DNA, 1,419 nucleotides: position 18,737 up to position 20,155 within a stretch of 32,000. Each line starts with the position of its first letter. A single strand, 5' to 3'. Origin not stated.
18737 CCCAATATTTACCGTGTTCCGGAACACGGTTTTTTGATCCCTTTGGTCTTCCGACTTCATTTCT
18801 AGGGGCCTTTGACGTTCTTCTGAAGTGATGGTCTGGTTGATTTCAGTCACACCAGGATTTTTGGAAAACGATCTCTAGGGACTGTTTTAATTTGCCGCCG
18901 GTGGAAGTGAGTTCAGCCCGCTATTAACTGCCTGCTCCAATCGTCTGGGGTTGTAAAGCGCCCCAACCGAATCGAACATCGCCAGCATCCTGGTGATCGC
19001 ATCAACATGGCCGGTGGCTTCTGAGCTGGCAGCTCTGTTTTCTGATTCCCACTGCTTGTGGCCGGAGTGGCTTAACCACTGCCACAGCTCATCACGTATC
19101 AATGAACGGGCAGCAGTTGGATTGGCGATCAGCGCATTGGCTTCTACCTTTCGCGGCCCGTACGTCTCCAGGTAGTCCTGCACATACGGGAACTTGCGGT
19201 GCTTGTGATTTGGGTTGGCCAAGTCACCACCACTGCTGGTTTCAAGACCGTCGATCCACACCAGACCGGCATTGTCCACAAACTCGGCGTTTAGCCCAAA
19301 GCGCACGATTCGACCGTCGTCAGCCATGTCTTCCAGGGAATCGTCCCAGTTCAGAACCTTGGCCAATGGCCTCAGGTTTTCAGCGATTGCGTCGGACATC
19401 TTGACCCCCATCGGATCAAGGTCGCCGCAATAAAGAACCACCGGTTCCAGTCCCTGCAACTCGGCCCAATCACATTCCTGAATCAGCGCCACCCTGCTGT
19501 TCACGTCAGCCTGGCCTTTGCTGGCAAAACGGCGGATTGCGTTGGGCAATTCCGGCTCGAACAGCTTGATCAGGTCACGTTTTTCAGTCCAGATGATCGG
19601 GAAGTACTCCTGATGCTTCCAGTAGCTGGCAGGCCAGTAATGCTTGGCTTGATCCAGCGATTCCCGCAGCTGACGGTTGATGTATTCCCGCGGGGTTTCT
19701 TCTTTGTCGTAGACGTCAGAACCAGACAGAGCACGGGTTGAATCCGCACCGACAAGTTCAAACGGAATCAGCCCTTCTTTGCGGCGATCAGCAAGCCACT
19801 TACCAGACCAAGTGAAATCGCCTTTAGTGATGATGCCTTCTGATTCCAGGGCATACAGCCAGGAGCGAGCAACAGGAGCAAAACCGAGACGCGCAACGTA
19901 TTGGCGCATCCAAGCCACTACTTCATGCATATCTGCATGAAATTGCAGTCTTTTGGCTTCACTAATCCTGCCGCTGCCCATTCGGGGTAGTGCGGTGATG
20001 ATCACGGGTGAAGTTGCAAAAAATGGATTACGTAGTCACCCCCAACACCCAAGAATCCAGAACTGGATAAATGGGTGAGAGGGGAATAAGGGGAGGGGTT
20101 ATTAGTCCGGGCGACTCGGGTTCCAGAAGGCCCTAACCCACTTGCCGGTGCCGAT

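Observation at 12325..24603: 12.3-kb integrase + primase-helicase + Toprim element with nutrient/stress cargo at the tmRNA locus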

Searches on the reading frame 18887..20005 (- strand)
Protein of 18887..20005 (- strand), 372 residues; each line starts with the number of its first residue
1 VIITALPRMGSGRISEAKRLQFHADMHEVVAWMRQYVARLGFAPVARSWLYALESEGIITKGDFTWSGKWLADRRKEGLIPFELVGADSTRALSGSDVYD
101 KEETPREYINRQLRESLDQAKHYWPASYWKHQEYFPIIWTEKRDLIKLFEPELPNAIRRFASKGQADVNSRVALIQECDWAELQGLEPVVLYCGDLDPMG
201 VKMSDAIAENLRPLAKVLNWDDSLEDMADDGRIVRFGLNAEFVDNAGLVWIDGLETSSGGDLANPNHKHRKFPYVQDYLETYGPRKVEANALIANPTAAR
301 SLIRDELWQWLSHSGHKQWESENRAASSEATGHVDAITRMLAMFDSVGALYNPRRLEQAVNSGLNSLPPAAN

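Call 11: search_protein_families(library=pfam, proteins=[window:18887-20005:-], max_evalue=0.01)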
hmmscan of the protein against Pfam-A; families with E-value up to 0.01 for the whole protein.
window:18887-20005:- (372 aa): 0 families

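Call 17: search_protein_families(library=phrogs, proteins=[window:18887-20005:-], max_evalue=0.01)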
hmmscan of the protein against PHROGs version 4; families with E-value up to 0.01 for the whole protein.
window:18887-20005:- (372 aa): 1 family
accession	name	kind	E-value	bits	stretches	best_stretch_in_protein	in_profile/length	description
phrog_6247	-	DNA, RNA and nucleotide metabolism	6.4e-33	115.2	1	33-328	25-283/303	DNA topoisomerase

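Call 18: search_protein_families(library=ncbifam, proteins=[window:18887-20005:-], max_evalue=0.01)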
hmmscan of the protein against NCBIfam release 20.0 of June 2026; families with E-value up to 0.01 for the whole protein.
window:18887-20005:- (372 aa): 0 families

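Call 42: search_solved_structures(query=window:18887-20005:-, max_evalue=10)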
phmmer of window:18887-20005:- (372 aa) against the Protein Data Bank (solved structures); distinct sequences matched with E-value up to 10: 2.
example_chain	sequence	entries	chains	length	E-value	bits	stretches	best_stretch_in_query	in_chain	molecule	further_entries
6tdu_AJ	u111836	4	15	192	0.42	12.7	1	33-93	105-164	p18 | Ribonucleoprotein P18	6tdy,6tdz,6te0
7umj_AA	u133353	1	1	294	0.61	12.2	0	61-102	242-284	Lectin SfL-1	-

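Call 44: find_related_loci(query=window:18887-20005:-, collection=viral_contigs, flank=10000)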
Query window:18887-20005:- (372 aa) in viral_contigs; peptide patterns used: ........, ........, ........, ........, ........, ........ (x = any residue, [..] = any of these).
No stretch of DNA in the collection matches any of the patterns.

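Call 52: find_homologous_proteins(query=window:18887-20005:-, max_evalue=0.00001)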
Query window:18887-20005:- (372 aa): 444 proteins with E <= 0.00001 among 6118 candidates; the best 120 are listed.
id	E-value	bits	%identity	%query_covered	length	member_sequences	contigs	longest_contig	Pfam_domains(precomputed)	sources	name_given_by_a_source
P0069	3.8e-239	811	94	100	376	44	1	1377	-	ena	-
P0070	1.0e-217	740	85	100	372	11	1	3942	-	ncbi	-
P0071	2.1e-217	739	86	100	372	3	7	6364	-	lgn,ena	-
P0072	4.2e-214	729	85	99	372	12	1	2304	-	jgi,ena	-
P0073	3.1e-213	726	85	98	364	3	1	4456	-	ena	-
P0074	6.6e-213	725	85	100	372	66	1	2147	-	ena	-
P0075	3.1e-212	722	84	99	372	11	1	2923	-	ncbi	-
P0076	4.0e-212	722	84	99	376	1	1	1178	-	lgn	-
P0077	7.5e-212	721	84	100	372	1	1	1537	-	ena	-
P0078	8.4e-211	718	83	100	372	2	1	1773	-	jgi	-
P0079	1.1e-210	717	82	99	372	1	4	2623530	-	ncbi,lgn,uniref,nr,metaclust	ncbi:hypothetical protein ACLM44_12610 [Synechococcus sp. W2B2]|uniref:hypothetical protein n=1 Tax=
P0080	9.2e-210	714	84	99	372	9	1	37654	-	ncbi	-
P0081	3.2e-209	713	83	99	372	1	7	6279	-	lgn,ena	-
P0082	1.7e-202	690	80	99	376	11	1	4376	-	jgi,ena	-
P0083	1.2e-200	684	79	100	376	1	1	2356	-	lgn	-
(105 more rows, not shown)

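Call 59: predict_structure(alignment_id=A4)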
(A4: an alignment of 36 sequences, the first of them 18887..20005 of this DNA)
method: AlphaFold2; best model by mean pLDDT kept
length: 372 residues; sequences in the alignment: 36
mean_pLDDT: 90.5   pTM: 0.79
mean pLDDT of the five models: 90.5, 90.0, 89.2, 89.1, 86.0
residues with pLDDT >= 90: 264; 70-90: 93; 50-70: 14; < 50: 1
segments of 3 or more residues with pLDDT < 50: none
pLDDT, mean of each block of 10 residues (from residue 1): 85 91 95 95 92 90 91 95 86 83 91 94 96 97 92 95 80 96 98 92 87 95 96 91 91 83 91 94 92 93 96 97 97 94 85 79 64 44
secondary structure, 60 per line:
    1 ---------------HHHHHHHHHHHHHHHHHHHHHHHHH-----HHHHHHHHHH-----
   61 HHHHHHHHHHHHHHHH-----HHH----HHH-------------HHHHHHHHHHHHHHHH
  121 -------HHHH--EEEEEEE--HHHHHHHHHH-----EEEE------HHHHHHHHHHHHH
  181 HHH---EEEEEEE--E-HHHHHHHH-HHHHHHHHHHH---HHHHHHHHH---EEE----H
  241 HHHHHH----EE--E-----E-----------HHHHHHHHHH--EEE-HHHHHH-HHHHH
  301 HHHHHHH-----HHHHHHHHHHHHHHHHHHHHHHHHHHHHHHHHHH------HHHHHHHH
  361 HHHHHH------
elements in order: H16-40 H46-55 H61-76 H105-120 H128-131 E134-140 H143-152 E158-161 H168-183 E187-193 H198-205 H207-217 H221-229 E233-235 H240-246 H273-282 E285-287 H289-294 H296-307 H313-346 H353-366

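Call 61: fold_search(model_id=the predicted structure, library=pdb)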
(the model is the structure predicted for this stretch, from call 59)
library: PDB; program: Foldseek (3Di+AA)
matches with E <= 10: 510; with E <= 0.001: 0
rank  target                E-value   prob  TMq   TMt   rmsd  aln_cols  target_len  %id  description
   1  9vkq_G                6.3e-02  0.11  0.14  0.16  28.2       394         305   12  Cryo-EM structure of F-ATP synthase from Mycobacteroides abscessus (Rotational State 2) (released 2026-01-14)
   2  9u8q_D                8.3e-02  0.38  0.18  0.31  11.5       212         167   11  Crystal structure of thiamine pyrophosphate (TPP)-dependent alpha-imino acid decarboxylase (AzcB and AzcC) from Strept (released 2026-04-01)
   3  9u8r_B                9.3e-02  0.47  0.14  0.25   8.5        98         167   13  Crystal structure of thiamine pyrophosphate (TPP)-dependent alpha-imino acid decarboxylase (AzcB and AzcC) from Strept (released 2026-04-01)
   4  6tmh_g                9.3e-02  0.18  0.15  0.18  19.7       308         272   11  Cryo-EM structure of Toxoplasma gondii mitochondrial ATP synthase dimer, OSCP/F1/c-ring model (released 2020-12-16)
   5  9u8r_A                1.1e-01  0.33  0.18  0.30  11.7       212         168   10  Crystal structure of thiamine pyrophosphate (TPP)-dependent alpha-imino acid decarboxylase (AzcB and AzcC) from Strept (released 2026-04-01)
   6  7pob_A                1.2e-01  0.13  0.16  0.15  23.9       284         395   12  An Irreversible, Promiscuous and Highly Thermostable Claisen-Condensation Biocatalyst Drives the Synthesis of Substitu (released 2022-09-21)
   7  9u8s_B                1.3e-01  0.41  0.14  0.25   8.5        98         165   13  Crystal structure of thiamine pyrophosphate (TPP)-dependent alpha-imino acid decarboxylase (AzcB and AzcC) from Strept (released 2026-04-01)
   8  9u8r_D                1.3e-01  0.38  0.14  0.25   9.0        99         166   14  Crystal structure of thiamine pyrophosphate (TPP)-dependent alpha-imino acid decarboxylase (AzcB and AzcC) from Strept (released 2026-04-01)
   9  9o7o_A                1.6e-01  0.92  0.30  0.31   6.8       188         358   13  CryoEM structure of M. mazei topoisomerase VI(A-E342Q)-minicircle DNA complex in asymmetric state (released 2026-02-25)
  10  9u8q_A                1.9e-01  0.25  0.18  0.31  11.5       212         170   11  Crystal structure of thiamine pyrophosphate (TPP)-dependent alpha-imino acid decarboxylase (AzcB and AzcC) from Strept (released 2026-04-01)
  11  9u8q_E                2.0e-01  0.25  0.18  0.31  11.5       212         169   11  Crystal structure of thiamine pyrophosphate (TPP)-dependent alpha-imino acid decarboxylase (AzcB and AzcC) from Strept (released 2026-04-01)
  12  9u8r_C                2.0e-01  0.23  0.17  0.30  11.4       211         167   10  Crystal structure of thiamine pyrophosphate (TPP)-dependent alpha-imino acid decarboxylase (AzcB and AzcC) from Strept (released 2026-04-01)
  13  2bwo_A                2.0e-01  0.08  0.13  0.12  21.4       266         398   12  5-Aminolevulinate Synthase from Rhodobacter capsulatus in complex with succinyl-CoA (released 2005-09-27)
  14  2bwo_B                2.0e-01  0.08  0.13  0.12  21.5       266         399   13  5-Aminolevulinate Synthase from Rhodobacter capsulatus in complex with succinyl-CoA (released 2005-09-27)
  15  7poa_A                2.1e-01  0.10  0.15  0.14  23.8       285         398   13  An Irreversible, Promiscuous and Highly Thermostable Claisen-Condensation Biocatalyst Drives the Synthesis of Substitu (released 2022-09-21)
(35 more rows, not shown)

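Call 68: search_solved_structures(query=A4, max_evalue=10, show_alignments=2)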
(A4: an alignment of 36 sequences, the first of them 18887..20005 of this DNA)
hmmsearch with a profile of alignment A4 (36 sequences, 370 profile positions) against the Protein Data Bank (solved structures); distinct sequences matched with E-value up to 10: 3.
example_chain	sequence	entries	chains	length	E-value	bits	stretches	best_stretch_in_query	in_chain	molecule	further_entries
6tdu_AJ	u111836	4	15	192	0.18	13.9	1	19-82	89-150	p18 | Ribonucleoprotein P18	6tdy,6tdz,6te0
6fes_A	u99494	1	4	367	0.48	12.5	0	20-49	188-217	D12_BRIC2, a synthetic protein,D12_BRIC2, a synthetic protein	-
6t3t_B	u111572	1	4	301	1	11.5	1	143-194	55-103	4-hydroxy-tetrahydrodipicolinate synthase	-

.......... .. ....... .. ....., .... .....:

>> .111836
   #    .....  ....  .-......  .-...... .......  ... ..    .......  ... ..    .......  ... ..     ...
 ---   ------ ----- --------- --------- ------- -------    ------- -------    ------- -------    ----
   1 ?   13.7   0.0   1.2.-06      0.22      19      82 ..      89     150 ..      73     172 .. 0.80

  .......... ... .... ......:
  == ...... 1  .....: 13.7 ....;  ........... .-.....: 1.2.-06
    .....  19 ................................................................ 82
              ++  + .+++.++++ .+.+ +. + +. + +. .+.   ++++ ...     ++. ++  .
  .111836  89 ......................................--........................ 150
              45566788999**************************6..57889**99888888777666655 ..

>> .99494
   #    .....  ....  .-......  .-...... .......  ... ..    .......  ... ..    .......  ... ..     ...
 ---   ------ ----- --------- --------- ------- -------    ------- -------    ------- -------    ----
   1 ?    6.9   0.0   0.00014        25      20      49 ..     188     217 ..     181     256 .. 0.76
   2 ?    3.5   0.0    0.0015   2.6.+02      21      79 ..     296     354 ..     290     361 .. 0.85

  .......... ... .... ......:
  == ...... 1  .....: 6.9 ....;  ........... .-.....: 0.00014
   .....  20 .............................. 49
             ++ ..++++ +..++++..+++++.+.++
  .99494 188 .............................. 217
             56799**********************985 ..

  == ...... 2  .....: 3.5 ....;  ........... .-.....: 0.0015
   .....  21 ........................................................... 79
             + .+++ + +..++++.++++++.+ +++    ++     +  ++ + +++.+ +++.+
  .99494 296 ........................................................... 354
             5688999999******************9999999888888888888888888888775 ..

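Call 69: search_protein_families(library=pfam, alignment_id=A4, max_evalue=1)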
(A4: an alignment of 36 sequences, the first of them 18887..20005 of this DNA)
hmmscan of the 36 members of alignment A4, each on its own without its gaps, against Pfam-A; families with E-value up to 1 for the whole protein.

A. member 1, window:18887-20005:- (372 aa): 1 family
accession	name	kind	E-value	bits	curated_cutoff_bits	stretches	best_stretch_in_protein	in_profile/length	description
PF11344.13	DUF3146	-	0.044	13.9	22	0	288-316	37-65/80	Protein of unknown function (DUF3146)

B. families by the number of members that match (of 36 scanned): 18 families
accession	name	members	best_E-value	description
PF11344.13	DUF3146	10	0.0014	Protein of unknown function (DUF3146)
PF09664.16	DUF2399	8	0.0029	Protein of unknown function C-terminus (DUF2399)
PF09983.15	JetD_C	2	0.027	Wadjet protein JetD, C-terminal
PF13518.12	HTH_28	1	0.028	Helix-turn-helix domain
PF22726.1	NCAB2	1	0.033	NACHT C-terminal Alpha/Beta 2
PF20659.2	MS_C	1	0.072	Malate synthase, C-terminal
PF16442.10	DUF5039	1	0.079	Domain of unknown function (DUF5039)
PF21180.3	TOP6A-Spo11_Toprim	1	0.11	Topoisomerase 6 subunit A/Spo11, Toprim domain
PF14577.11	SEO_C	1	0.13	Sieve element occlusion C-terminus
PF23947.1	DUF7281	1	0.15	Domain of unknown function (DUF7281)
PF09228.15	Prok-TraM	1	0.19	Prokaryotic Transcriptional repressor TraM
PF20964.2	DnaX_C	1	0.22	DNA polymerase III subunit tau, C-terminal domain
PF06764.17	DUF1223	1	0.22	Protein of unknown function (DUF1223)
PF24012.1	DUF7326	1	0.22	Family of unknown function (DUF7326)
PF23979.1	DUF7304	1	0.27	Domain of unknown function (DUF7304)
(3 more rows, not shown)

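Call 71: search_protein_families(library=padloc, proteins=[window:18887-20005:-], max_evalue=0.01)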
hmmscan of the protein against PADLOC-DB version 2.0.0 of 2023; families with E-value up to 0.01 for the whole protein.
window:18887-20005:- (372 aa): 0 families

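Call 102: find_encoding_contigs(protein=P0079, flank=10000, max_places=2)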
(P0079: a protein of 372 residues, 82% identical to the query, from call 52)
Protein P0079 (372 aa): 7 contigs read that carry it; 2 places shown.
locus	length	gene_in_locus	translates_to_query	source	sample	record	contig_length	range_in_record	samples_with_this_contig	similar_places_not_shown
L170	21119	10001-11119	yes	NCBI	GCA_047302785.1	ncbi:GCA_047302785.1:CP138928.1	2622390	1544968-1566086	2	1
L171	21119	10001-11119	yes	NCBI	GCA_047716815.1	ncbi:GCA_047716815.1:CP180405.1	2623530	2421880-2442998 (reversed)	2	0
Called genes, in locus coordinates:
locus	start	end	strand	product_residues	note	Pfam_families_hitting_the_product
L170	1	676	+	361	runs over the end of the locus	PF02163:Peptidase_M50, PF00595:PDZ (weak), PF13180:PDZ_2, PF17820:PDZ_6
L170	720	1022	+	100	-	PF00253:Ribosomal_S14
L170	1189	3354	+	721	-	PF01138:RNase_PH, PF03725:RNase_PH_C, PF03726:PNPase, PF01138:RNase_PH, PF00013:KH_1, PF00575:S1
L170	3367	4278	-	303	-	PF00459:Inositol_P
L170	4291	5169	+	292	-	PF00590:TP_methylase, PF23016:RsmI_C (weak)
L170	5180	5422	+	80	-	-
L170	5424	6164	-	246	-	PF13384:HTH_23 (faint), PF13936:HTH_38 (weak)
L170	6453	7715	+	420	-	-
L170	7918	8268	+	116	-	-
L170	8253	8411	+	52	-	-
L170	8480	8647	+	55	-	-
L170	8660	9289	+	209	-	PF19474:DUF6011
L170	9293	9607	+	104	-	-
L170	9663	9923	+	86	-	-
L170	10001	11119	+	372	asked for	-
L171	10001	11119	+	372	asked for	-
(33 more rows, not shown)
